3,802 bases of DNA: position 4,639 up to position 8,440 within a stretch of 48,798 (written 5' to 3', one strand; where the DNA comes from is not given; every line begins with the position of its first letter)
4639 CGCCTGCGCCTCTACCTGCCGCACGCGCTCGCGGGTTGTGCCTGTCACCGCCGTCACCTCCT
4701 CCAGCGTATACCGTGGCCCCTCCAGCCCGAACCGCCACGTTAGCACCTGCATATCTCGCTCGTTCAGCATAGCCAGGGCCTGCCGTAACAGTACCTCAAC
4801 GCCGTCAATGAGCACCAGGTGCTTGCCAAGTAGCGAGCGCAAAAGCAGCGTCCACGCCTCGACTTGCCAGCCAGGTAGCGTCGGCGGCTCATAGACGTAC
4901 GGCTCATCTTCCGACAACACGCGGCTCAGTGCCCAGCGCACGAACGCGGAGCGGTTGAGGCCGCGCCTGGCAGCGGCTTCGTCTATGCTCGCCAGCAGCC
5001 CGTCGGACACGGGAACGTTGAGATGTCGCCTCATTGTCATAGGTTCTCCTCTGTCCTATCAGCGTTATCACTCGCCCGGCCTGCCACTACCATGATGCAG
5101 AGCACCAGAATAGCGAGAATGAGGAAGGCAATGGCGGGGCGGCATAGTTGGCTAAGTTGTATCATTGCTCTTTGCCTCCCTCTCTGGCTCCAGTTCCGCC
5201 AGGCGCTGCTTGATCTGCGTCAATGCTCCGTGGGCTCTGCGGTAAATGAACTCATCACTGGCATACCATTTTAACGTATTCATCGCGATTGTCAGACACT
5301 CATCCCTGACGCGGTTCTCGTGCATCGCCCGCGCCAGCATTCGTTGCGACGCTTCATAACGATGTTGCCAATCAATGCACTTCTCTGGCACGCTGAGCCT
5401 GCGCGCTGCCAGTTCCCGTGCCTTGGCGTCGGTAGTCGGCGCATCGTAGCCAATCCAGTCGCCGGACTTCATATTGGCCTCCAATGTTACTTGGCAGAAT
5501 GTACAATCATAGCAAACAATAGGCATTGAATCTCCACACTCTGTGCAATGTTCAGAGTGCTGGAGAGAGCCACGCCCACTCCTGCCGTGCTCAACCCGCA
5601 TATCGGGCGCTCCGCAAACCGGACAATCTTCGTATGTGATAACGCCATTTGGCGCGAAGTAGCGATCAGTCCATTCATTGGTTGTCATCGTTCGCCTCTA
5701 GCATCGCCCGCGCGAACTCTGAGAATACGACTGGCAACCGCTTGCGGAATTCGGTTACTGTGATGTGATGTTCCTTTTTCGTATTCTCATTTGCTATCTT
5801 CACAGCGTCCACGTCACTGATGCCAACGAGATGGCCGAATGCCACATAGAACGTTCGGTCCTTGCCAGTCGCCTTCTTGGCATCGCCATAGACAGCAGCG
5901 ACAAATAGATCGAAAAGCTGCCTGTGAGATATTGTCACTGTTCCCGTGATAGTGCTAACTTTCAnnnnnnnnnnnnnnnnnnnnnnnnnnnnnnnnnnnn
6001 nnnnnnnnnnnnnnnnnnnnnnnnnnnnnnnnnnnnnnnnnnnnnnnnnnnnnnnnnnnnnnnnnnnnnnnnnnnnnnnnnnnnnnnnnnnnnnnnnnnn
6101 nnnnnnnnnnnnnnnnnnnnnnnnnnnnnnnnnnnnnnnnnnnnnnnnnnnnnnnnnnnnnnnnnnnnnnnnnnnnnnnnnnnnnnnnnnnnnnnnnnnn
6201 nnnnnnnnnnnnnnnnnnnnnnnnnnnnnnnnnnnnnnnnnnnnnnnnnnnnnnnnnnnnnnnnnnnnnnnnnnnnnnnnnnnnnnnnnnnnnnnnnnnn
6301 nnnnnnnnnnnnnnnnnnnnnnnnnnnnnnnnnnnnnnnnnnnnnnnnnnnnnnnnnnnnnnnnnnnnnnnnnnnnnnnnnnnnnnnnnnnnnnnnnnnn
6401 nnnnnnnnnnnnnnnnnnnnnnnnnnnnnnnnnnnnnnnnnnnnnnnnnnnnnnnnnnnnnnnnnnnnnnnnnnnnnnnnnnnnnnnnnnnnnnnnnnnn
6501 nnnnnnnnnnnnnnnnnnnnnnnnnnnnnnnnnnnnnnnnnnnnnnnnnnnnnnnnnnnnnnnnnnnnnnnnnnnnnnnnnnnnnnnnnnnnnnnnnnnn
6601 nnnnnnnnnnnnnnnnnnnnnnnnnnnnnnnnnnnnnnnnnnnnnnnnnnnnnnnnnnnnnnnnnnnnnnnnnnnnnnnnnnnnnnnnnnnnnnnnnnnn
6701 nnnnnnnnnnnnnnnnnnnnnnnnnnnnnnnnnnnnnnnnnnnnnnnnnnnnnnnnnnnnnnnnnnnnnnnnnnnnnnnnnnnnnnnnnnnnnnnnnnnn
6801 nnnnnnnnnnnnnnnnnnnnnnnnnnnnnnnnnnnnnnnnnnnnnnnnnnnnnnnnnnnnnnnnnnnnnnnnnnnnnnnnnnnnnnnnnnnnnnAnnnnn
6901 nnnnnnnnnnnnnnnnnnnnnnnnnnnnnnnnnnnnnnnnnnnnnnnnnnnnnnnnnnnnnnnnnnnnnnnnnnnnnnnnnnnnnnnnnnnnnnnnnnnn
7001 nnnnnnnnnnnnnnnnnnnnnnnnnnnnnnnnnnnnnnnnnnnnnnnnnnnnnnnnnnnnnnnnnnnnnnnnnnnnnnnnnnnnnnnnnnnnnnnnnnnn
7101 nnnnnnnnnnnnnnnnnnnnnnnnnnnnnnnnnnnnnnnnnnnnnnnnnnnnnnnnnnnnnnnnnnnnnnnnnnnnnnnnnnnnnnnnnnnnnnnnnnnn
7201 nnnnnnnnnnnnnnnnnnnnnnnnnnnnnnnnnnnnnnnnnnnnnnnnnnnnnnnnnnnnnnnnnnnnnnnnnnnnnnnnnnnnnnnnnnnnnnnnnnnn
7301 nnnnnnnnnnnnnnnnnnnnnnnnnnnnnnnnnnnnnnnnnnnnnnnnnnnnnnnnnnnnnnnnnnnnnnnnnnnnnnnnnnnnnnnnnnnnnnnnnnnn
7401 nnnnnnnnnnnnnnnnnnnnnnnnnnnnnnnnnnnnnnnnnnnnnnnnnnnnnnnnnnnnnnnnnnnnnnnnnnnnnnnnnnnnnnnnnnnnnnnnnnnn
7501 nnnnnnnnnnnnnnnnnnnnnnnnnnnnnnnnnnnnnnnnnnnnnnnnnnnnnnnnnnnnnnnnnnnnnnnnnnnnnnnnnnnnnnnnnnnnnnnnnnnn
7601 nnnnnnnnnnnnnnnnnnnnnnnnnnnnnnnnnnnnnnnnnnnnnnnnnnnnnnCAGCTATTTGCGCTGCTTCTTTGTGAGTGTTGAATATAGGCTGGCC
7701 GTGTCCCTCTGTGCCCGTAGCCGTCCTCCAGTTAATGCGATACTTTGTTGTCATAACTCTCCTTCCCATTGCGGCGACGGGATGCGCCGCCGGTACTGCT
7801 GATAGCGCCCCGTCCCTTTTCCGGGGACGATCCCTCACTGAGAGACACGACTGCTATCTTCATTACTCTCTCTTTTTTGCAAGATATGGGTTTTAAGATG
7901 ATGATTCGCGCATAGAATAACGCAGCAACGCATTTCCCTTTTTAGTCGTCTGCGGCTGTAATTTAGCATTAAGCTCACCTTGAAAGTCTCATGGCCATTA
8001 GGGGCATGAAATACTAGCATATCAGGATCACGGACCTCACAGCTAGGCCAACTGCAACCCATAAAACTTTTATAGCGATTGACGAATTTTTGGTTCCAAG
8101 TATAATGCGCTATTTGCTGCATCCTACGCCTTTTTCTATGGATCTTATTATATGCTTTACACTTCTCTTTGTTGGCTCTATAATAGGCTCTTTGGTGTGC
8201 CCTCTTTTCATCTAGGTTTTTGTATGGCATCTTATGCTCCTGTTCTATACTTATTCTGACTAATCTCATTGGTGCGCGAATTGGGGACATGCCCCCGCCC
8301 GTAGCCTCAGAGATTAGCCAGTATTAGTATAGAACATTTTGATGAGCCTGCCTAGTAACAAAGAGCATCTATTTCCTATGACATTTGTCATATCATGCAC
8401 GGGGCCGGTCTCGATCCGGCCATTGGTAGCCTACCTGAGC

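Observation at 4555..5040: Ribbon-helix-helix domain fused to a lone sigma-70 region 4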

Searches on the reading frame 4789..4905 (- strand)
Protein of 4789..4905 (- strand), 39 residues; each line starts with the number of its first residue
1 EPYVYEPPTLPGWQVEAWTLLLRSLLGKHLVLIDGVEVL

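Call 67: search_solved_structures(query=window:4789-4905:-, max_evalue=10, show_alignments=3)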
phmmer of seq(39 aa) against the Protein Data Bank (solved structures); distinct sequences matched with E-value up to 10: 0.

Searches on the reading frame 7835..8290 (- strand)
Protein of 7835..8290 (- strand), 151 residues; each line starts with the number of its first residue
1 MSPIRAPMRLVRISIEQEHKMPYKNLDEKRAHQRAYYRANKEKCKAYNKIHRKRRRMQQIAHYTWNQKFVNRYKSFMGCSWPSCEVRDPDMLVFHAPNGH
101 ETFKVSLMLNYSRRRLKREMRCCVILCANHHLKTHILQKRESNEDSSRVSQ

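Call 54: search_protein_families(library=phrogs, proteins=[window:7835-8290:-], max_evalue=0.001)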
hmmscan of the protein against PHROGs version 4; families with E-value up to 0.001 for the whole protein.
window:7835-8290:- (151 aa): 2 families
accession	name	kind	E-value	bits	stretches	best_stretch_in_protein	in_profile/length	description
phrog_2255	-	DNA, RNA and nucleotide metabolism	3.7e-14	53.7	1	30-149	73-183/211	HNH endonuclease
phrog_3106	-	DNA, RNA and nucleotide metabolism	9.5e-08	33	1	12-147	104-234/252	HNH endonuclease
